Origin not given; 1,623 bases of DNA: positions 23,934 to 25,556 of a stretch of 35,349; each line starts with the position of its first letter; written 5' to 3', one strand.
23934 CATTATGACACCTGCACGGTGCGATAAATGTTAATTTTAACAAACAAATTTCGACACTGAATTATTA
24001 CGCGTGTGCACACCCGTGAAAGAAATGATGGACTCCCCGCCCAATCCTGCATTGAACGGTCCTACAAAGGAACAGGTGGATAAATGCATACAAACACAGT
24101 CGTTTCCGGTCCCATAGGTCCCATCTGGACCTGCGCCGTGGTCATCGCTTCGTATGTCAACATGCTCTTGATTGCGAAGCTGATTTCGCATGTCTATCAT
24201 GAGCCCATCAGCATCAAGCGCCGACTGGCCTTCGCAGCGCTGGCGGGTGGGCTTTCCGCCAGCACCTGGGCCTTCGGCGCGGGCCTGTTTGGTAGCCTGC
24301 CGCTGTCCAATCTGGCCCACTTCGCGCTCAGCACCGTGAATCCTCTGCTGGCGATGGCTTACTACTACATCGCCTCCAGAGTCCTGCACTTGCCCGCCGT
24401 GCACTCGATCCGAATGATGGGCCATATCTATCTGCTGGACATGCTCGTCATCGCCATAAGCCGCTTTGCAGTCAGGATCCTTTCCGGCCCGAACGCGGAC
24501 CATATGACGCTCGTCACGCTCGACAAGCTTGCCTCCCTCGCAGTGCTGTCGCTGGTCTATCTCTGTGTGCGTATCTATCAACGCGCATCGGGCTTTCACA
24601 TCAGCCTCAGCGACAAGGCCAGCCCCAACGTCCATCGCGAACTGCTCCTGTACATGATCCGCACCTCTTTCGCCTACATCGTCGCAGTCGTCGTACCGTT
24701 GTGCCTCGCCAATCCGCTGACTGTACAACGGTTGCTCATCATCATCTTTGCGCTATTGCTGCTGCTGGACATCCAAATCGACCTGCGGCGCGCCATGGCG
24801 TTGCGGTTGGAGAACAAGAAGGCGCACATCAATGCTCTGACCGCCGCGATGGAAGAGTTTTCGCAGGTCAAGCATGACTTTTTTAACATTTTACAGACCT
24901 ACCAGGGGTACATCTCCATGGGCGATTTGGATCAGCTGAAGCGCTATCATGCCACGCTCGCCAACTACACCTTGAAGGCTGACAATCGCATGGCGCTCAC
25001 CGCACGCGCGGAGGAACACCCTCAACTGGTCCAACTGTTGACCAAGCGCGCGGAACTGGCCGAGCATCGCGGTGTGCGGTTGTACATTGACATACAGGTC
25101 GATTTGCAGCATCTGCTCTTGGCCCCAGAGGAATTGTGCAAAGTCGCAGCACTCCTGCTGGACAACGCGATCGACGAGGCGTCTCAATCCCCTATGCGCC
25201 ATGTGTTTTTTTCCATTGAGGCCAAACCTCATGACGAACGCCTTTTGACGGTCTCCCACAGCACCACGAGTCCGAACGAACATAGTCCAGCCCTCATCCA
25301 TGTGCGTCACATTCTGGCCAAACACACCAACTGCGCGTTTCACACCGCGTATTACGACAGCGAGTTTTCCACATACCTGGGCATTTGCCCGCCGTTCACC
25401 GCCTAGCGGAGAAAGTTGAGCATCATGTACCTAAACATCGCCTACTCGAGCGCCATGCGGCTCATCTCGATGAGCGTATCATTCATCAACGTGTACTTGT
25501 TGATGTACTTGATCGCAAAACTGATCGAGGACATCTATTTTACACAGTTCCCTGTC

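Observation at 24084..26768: Tandem paralogous membrane kinase-like proteins next to spo0A with complementary loss of catalytic motifs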

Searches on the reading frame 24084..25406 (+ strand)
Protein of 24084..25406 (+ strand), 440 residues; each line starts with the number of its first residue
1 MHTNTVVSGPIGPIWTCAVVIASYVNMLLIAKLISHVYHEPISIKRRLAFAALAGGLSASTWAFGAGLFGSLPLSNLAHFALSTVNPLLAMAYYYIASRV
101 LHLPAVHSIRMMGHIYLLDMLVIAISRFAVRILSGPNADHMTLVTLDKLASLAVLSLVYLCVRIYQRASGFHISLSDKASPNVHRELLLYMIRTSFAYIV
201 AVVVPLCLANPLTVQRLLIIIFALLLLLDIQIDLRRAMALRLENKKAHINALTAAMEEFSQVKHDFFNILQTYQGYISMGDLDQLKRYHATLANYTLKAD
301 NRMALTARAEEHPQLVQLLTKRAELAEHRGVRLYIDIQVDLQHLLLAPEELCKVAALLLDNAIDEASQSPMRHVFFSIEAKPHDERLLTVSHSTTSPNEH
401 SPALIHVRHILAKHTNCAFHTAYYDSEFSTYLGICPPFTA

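Call 3: search_protein_families(library=pfam, proteins=[window:24084-25406:+], max_evalue=1)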
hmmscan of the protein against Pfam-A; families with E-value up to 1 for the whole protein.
window:24084-25406:+ (440 aa): 2 families
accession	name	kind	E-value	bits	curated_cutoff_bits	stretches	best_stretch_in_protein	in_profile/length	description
PF14689.11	SPOB_a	-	2.3e-05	24.4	28.1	1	247-289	4-46/62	Sensor_kinase_SpoOB-type, alpha-helical domain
PF04960.20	Glutaminase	-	0.1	12.2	27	1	231-305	128-203/286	Glutaminase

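Call 4: search_protein_families(library=ncbifam, proteins=[window:24084-25406:+], max_evalue=1)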
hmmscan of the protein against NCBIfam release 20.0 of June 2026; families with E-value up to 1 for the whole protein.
window:24084-25406:+ (440 aa): 3 families
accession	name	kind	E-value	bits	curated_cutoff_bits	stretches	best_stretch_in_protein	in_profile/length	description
NF046015.1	HisKinAgrCStaph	equivalog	7.2e-06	25.4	500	1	216-368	181-334/414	quorum-sensing sensor histidine kinase AgrC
NF008298.1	PRK11086.1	subfamily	0.0025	16.3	520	1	259-380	333-453/529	DcuS/MalK family sensor histidine kinase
NF051436.1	NheA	equivalog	0.13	11.1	500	1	238-355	114-231/385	non-hemolytic enterotoxin subunit A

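Call 7: find_homologous_proteins(query=window:24084-25406:+)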
Query window:24084-25406:+ (440 aa): 3 proteins with E <= 0.001 among 8000 candidates.
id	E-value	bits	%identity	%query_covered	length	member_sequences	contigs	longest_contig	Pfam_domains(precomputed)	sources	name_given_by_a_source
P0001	7.0e-284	959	100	100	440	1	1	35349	PF14689.12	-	-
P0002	1.8e-118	414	49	94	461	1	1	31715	PF14689.12,PF14501.13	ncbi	-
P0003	2.2e-113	398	47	99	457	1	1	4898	PF14689.12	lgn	-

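Call 9: find_encoding_contigs(protein=P0002, flank=8000)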
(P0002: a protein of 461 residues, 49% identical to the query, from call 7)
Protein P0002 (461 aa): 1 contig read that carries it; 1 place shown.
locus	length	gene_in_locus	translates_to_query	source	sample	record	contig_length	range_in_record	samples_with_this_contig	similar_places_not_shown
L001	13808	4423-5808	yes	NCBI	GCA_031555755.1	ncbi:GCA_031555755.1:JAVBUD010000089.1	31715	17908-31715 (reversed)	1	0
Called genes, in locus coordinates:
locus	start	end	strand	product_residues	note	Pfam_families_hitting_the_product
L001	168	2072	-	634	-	PF01471:PG_binding_1, PF09374:PG_binding_3 (faint), PF01471:PG_binding_1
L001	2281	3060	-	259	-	-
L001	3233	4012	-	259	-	PF00072:Response_reg, PF08769:Spo0A_C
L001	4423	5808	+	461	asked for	PF14501:HATPase_c_5 (faint), PF14689:SPOB_a (weak)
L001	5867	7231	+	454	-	PF14501:HATPase_c_5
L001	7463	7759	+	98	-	PF12840:HTH_20, PF01022:HTH_5, PF12802:MarR_2 (weak)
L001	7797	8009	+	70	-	PF00403:HMA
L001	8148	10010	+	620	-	PF00122:E1-E2_ATPase, PF00702:Hydrolase, PF12710:HAD (weak)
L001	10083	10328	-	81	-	-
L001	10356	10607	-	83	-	-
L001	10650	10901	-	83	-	-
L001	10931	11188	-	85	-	-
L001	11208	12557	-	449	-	PF04055:Radical_SAM, PF13186:SPASM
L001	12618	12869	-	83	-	-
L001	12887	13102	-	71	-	-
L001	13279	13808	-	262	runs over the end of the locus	PF00072:Response_reg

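Call 10: find_encoding_contigs(protein=P0003, flank=8000)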
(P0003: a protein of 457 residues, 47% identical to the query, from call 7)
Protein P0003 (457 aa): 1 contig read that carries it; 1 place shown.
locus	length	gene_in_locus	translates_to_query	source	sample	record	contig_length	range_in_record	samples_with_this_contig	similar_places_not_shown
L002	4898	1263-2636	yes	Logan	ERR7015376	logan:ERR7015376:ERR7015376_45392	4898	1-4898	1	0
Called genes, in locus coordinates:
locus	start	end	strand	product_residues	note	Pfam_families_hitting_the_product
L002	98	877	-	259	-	PF00072:Response_reg, PF08769:Spo0A_C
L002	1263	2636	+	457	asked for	PF14689:SPOB_a (weak)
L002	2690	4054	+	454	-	PF14501:HATPase_c_5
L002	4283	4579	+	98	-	PF12840:HTH_20, PF01022:HTH_5, PF12802:MarR_2 (weak)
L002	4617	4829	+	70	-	PF00403:HMA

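Call 22: find_related_loci(query=A1, collection=genome_contigs, flank=6000)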
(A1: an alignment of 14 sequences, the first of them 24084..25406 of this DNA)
Query A1 (440 aa) in genome_contigs; peptide patterns used: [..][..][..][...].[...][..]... (x = any residue, [..] = any of these).
77 stretches matched a pattern; 51 encode a relative of the query (tblastn E <= 1e-3); 50 distinct loci.
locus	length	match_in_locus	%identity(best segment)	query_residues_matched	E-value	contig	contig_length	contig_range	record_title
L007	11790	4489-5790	49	23-437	1e-129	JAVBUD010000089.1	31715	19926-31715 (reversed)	MAG: Eubacteriales bacterium isolate EPI_MAG_00269 c_000001624531, whole genome shotgun sequence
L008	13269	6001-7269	32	28-432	1e-72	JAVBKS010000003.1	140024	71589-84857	MAG: Syntrophomonadaceae bacterium isolate EPI_MAG_00002 c_000001232265, whole genome shotgun sequence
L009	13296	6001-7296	33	19-432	2e-72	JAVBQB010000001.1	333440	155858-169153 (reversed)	MAG: Oscillospiraceae bacterium isolate EPI_MAG_00155 c_000001214177, whole genome shotgun sequence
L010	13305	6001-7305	33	21-436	6e-68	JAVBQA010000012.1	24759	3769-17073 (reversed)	MAG: Eubacteriales bacterium isolate EPI_MAG_00154 c_000007948052, whole genome shotgun sequence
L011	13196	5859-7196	33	8-434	8e-68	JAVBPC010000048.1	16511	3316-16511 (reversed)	MAG: Eubacteriales bacterium isolate EPI_MAG_00127 c_000001943444, whole genome shotgun sequence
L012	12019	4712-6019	31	20-436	1e-65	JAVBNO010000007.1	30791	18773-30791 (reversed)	MAG: Oscillospiraceae bacterium isolate EPI_MAG_00083 c_000011774777, whole genome shotgun sequence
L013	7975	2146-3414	30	27-432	3e-65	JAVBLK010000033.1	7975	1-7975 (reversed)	MAG: Eubacteriales bacterium isolate EPI_MAG_00021 c_000009875480, whole genome shotgun sequence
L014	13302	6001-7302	30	20-432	3e-64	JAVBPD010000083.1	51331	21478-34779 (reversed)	MAG: Clostridiaceae bacterium isolate EPI_MAG_00128 c_000002461830, whole genome shotgun sequence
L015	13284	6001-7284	31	24-432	2e-63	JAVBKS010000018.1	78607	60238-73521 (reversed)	MAG: Syntrophomonadaceae bacterium isolate EPI_MAG_00002 c_000004484613, whole genome shotgun sequence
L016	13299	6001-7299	31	23-436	2e-62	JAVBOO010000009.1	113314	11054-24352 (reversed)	MAG: Eubacteriales bacterium isolate EPI_MAG_00111 c_000013612275, whole genome shotgun sequence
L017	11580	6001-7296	33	20-432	5e-64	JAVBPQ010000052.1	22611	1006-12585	MAG: Clostridiaceae bacterium isolate EPI_MAG_00143 c_000004778467, whole genome shotgun sequence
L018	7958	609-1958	29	1-432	1e-61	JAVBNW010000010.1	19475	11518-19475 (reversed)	MAG: Eubacteriales bacterium isolate EPI_MAG_00092 c_000003026945, whole genome shotgun sequence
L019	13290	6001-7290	29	21-432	4e-60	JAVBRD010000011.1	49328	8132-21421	MAG: Eubacteriales bacterium isolate EPI_MAG_00184 c_000000735373, whole genome shotgun sequence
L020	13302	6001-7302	30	23-437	6e-60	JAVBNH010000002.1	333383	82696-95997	MAG: Oscillospiraceae bacterium isolate EPI_MAG_00074 c_000002416176, whole genome shotgun sequence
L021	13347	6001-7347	31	1-432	2e-59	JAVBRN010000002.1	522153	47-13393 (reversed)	MAG: Oscillospiraceae bacterium isolate EPI_MAG_00196 c_000000619103, whole genome shotgun sequence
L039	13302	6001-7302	26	21-436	1e-41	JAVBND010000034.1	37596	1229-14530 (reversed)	MAG: Eubacteriales bacterium isolate EPI_MAG_00069 c_000001737336, whole genome shotgun sequence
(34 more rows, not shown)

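Call 30: search_solved_structures(query=A1, max_evalue=0.01, show_alignments=3)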
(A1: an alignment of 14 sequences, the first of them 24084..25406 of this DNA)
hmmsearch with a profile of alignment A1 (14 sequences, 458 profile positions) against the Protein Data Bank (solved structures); distinct sequences matched with E-value up to 0.01: 6.
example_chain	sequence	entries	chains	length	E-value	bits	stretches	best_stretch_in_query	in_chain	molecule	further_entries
6e52_A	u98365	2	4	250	9.2e-21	77.2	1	242-451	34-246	Staphylococcus aureus AgrC histidine kinase module fused to Saccharomyces cerevisiae GCN4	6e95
4bxi_A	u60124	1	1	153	2.5e-14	56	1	321-451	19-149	ACCESSORY GENE REGULATOR PROTEIN C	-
8a3u_A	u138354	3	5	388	1.1e-05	27.5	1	329-433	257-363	Putative Sensory box protein,Sensor protein FixL | Putative Sensory box protein,Putative Sensory box protein,Sensor protein FixL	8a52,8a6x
8a7f_A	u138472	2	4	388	1.1e-05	27.5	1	329-433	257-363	Putative Sensory box protein,Sensor protein FixL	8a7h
4gcz_A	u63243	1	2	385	1.1e-05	27.5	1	329-433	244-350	Blue-light photoreceptor, Sensor protein fixL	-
9jfj_A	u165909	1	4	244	6.3e-05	25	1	311-442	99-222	Sensor histidine kinase ZraS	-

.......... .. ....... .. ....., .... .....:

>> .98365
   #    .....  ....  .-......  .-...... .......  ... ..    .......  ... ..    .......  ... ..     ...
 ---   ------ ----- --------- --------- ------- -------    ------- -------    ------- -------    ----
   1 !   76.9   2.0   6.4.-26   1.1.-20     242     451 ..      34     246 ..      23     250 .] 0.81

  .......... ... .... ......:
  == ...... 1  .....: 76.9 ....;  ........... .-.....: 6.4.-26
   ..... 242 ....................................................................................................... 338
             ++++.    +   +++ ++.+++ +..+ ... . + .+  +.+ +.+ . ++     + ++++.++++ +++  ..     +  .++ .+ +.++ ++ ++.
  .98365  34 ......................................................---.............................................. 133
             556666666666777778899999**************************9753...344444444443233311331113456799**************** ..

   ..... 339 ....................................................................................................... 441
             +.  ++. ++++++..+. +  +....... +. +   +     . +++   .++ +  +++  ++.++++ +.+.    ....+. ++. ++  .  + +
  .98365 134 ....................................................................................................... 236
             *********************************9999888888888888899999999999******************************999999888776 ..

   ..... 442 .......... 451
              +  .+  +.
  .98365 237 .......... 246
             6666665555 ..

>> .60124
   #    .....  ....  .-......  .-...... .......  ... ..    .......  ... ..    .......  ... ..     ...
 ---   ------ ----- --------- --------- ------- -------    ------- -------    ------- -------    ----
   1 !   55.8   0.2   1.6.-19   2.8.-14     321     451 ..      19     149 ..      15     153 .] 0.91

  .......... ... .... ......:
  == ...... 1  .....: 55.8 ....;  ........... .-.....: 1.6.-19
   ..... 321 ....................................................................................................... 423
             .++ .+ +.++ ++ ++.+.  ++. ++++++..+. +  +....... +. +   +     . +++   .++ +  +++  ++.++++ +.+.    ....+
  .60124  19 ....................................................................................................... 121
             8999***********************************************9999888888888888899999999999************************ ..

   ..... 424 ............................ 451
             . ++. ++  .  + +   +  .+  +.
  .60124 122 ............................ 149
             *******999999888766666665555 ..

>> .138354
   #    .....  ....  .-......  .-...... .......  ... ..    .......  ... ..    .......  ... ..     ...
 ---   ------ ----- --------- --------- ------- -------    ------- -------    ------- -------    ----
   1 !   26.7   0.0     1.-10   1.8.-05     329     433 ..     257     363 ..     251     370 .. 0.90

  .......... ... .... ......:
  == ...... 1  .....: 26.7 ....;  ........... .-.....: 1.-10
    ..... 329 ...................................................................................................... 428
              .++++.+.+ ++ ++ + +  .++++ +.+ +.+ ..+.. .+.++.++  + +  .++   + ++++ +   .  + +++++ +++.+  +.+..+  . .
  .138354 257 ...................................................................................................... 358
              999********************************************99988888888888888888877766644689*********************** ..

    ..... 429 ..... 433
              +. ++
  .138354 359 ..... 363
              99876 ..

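Call 32: search_protein_representatives(alignment_id=A1)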
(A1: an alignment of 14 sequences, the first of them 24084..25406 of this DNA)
Query: 14 sequences, 458 profile positions. Proteins with E-value up to 0.001 (for the whole library): 13185; up to 1e-10: 3882; up to 1e-30: 293. The best 150 are listed.
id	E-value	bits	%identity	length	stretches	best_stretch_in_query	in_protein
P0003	3.0e-194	662.3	-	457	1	1-455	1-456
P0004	2.0e-187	639.9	-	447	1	1-452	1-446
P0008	2.1e-187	639.8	-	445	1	11-454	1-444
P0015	2.2e-186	636.4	-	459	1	1-454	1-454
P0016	2.3e-163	560.6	-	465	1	9-454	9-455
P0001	2.3e-163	560.5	-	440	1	1-456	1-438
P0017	3.6e-157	540.1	-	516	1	3-455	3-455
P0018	4.0e-157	539.9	-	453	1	1-453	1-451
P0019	7.9e-157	539.0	-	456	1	1-454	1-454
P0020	2.9e-154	530.5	-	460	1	10-456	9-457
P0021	6.6e-151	519.4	-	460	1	2-454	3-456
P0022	1.3e-149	515.2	-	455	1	1-454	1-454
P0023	2.4e-148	511.0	-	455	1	1-454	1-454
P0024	4.1e-145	500.4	-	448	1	1-453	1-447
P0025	1.4e-143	495.3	-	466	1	4-455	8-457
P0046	5.4e-119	414.3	-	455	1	1-454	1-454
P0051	4.2e-113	394.8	-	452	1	10-454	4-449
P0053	3.9e-111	388.3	-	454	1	3-452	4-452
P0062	1.7e-103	363.1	-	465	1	4-453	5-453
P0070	1.2e-96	340.6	-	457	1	5-453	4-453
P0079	3.0e-91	322.8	-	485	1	4-455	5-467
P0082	3.1e-86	306.3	-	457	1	3-452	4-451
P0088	1.1e-79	284.6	-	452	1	16-455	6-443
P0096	1.4e-73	264.6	-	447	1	2-402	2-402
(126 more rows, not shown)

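Call 34: find_encoding_contigs(protein=P0021, flank=5000, max_places=2)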
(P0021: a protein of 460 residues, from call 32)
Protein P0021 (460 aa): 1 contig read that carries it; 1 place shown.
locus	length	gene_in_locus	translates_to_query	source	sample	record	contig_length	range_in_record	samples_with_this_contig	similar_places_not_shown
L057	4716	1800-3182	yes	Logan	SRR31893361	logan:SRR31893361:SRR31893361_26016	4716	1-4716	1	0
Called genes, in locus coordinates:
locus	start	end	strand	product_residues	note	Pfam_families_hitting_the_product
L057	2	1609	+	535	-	?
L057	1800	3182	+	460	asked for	PF02518:HATPase_c (weak), PF14501:HATPase_c_5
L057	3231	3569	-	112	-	PF05437:AzlD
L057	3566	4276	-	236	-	PF03591:AzlC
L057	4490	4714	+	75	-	?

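Call 35: find_encoding_contigs(protein=P0062, flank=5000, max_places=2)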
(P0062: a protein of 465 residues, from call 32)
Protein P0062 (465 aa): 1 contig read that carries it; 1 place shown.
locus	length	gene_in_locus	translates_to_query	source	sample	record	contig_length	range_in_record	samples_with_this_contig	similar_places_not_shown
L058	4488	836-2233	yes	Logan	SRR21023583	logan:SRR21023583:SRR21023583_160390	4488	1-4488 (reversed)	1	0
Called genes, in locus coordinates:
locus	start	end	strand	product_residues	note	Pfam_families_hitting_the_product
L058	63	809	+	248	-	PF00072:Response_reg, PF08769:Spo0A_C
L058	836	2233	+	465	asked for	PF14501:HATPase_c_5, PF02518:HATPase_c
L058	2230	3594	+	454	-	PF14689:SPOB_a (faint)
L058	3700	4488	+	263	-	PF00072:Response_reg, PF08769:Spo0A_C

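Call 38: find_encoding_contigs(protein=P0070, flank=5000, max_places=2)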
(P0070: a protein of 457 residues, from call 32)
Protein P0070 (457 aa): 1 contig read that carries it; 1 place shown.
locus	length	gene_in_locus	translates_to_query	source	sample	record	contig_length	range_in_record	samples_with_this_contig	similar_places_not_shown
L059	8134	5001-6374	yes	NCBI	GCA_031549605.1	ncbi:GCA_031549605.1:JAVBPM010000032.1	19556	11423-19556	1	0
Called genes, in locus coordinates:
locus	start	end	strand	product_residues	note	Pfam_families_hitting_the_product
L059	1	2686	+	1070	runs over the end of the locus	PF00512:HisKA, PF02518:HATPase_c, PF00072:Response_reg, PF01627:Hpt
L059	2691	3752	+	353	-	PF00072:Response_reg, PF13487:HD_5, PF01966:HD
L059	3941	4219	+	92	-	PF20124:DUF6514 (weak)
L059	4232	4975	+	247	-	PF00072:Response_reg, PF08769:Spo0A_C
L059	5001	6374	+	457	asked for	PF14501:HATPase_c_5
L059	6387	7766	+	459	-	-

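Call 39: find_encoding_contigs(protein=P0082, flank=5000, max_places=2)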
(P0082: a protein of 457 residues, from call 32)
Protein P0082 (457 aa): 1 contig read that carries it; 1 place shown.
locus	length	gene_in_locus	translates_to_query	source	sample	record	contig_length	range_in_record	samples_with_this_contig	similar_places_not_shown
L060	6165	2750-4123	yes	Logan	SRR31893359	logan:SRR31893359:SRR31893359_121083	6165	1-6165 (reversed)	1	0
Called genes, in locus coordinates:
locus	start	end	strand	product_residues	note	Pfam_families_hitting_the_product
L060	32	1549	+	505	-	PF00171:Aldedh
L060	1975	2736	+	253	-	PF00072:Response_reg, PF08769:Spo0A_C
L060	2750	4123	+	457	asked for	PF14501:HATPase_c_5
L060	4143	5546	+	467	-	-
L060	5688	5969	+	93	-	-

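Call 40: find_encoding_contigs(protein=P0053, flank=5000, max_places=2)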
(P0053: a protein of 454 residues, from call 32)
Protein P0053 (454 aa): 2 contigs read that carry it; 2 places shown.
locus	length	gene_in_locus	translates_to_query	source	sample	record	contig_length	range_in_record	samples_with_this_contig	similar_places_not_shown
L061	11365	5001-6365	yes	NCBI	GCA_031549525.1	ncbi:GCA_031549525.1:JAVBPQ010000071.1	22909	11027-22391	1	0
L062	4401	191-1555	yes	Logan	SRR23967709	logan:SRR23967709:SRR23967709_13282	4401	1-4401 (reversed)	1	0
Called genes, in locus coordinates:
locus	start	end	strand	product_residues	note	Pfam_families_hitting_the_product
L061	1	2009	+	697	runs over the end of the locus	PF01926:MMR_HSR1, PF02421:FeoB_N, PF03193:RsgA_GTPase (faint), PF17910:FeoB_Cyto, PF07670:Gate, PF07664:FeoB_C, PF07670:Gate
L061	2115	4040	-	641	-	PF16254:DUF4910, PF04389:Peptidase_M28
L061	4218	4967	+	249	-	PF00072:Response_reg, PF08769:Spo0A_C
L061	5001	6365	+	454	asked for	PF14501:HATPase_c_5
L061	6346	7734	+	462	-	PF14689:SPOB_a (weak)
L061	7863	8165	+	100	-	PF20124:DUF6514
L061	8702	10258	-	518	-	PF02463:SMC_N (faint), PF03193:RsgA_GTPase (faint), PF00005:ABC_tran, PF01926:MMR_HSR1 (faint), PF05729:NACHT (faint), PF13304:AAA_21 (faint), PF12848:ABC_tran_Xtn, PF00005:ABC_tran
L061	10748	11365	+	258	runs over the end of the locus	PF13489:Methyltransf_23, PF13847:Methyltransf_31 (weak), PF08241:Methyltransf_11, PF08242:Methyltransf_12, PF13649:Methyltransf_25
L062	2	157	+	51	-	?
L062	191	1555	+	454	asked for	PF14501:HATPase_c_5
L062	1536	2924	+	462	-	PF14689:SPOB_a (weak)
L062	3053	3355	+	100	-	PF20124:DUF6514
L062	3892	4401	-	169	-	?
